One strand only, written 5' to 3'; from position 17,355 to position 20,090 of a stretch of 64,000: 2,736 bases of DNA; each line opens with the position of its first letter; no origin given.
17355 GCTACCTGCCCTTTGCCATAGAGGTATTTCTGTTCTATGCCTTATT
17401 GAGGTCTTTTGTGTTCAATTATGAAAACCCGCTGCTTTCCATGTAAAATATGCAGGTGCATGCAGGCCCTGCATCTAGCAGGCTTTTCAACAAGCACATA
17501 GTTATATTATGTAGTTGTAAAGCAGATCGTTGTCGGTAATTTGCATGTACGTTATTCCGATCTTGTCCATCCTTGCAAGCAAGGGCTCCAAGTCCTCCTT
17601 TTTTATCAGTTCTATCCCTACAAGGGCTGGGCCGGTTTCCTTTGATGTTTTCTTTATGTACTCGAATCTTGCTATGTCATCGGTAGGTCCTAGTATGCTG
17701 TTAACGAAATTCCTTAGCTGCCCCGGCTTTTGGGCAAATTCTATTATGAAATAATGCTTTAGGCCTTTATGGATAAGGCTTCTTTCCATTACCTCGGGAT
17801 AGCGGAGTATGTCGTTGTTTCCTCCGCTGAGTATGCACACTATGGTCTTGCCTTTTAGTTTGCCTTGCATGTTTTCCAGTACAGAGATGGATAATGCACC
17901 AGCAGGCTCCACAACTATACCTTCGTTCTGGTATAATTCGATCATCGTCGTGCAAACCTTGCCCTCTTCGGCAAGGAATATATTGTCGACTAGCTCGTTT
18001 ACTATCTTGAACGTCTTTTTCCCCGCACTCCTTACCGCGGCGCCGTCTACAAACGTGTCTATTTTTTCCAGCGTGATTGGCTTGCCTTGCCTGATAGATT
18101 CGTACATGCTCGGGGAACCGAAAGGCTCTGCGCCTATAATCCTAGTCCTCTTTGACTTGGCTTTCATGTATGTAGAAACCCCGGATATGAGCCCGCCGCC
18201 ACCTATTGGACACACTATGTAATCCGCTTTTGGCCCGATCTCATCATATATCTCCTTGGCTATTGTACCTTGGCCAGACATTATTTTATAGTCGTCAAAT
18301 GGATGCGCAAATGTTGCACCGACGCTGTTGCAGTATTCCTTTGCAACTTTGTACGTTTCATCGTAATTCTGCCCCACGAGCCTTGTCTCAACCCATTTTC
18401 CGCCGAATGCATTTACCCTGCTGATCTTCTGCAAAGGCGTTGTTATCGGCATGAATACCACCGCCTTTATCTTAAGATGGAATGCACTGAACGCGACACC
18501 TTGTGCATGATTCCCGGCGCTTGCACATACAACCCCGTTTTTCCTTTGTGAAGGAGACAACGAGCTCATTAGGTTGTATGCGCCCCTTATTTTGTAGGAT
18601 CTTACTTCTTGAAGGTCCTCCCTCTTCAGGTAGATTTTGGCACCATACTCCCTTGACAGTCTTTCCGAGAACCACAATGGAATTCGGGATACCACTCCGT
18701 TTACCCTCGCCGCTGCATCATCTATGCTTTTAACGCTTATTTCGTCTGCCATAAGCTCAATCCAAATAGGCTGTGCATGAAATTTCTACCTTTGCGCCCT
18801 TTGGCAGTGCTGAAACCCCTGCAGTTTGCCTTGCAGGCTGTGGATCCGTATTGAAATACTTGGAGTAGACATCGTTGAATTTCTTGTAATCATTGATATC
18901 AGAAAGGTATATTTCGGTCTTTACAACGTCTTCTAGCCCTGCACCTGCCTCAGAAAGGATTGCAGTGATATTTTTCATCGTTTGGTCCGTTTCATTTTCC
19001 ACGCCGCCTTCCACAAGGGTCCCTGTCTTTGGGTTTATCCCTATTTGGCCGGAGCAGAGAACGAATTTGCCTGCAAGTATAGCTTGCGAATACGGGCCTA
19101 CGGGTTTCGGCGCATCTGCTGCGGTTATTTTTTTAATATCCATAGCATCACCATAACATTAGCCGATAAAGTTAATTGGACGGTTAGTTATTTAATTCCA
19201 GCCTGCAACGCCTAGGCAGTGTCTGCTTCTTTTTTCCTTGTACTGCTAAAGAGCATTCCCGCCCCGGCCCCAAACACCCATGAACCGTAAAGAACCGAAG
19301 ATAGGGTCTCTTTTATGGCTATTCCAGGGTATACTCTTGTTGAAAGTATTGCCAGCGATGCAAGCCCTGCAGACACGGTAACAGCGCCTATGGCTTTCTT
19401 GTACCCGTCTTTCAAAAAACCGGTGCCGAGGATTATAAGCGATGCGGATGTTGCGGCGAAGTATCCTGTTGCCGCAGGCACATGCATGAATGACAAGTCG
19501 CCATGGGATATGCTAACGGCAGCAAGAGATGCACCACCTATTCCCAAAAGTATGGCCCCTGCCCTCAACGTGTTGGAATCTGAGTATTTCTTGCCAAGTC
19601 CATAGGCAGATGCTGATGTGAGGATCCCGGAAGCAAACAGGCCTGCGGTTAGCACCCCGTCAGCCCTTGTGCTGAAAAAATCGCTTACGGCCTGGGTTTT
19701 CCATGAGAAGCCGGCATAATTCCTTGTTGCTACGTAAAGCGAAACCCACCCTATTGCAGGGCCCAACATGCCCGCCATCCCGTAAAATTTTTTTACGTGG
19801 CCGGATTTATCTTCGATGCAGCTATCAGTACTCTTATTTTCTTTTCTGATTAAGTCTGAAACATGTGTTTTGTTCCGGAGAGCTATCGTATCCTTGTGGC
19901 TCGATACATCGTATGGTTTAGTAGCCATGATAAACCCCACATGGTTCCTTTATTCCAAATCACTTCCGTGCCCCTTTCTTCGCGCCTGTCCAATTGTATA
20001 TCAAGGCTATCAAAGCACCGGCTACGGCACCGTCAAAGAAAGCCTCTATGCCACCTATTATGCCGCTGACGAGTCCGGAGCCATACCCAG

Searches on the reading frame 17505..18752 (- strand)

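Call 61: search_protein_families(library=pfam, proteins=[window:17505-18752:-], max_evalue=0.001)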
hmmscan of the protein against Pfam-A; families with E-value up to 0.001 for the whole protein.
window:17505-18752:- (416 aa): 2 families
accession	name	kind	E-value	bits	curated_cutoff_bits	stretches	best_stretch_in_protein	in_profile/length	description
PF00291.31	PALP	-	4e-81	273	35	1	21-310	5-295/295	Pyridoxal-phosphate dependent enzyme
PF00585.24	Thr_dehydrat_C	-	1.2e-24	86.3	27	1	323-415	1-91/91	C-terminal regulatory domain of Threonine dehydratase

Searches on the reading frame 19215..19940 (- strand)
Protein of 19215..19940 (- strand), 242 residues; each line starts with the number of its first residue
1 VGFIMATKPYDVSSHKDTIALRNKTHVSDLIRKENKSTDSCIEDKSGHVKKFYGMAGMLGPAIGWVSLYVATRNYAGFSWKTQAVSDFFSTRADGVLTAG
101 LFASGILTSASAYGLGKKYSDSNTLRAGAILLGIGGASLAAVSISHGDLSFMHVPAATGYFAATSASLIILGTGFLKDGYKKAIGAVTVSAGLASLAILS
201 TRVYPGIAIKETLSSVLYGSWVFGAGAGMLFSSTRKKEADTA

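Call 61: search_protein_families(library=pfam, proteins=[window:19215-19940:-], max_evalue=0.001)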
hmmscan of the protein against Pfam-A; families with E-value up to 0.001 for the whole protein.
window:19215-19940:- (242 aa): 1 family
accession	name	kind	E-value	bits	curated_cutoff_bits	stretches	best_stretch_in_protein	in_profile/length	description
PF06197.19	DUF998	-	8.4e-14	52.1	30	1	58-226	1-182/184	Protein of unknown function (DUF998)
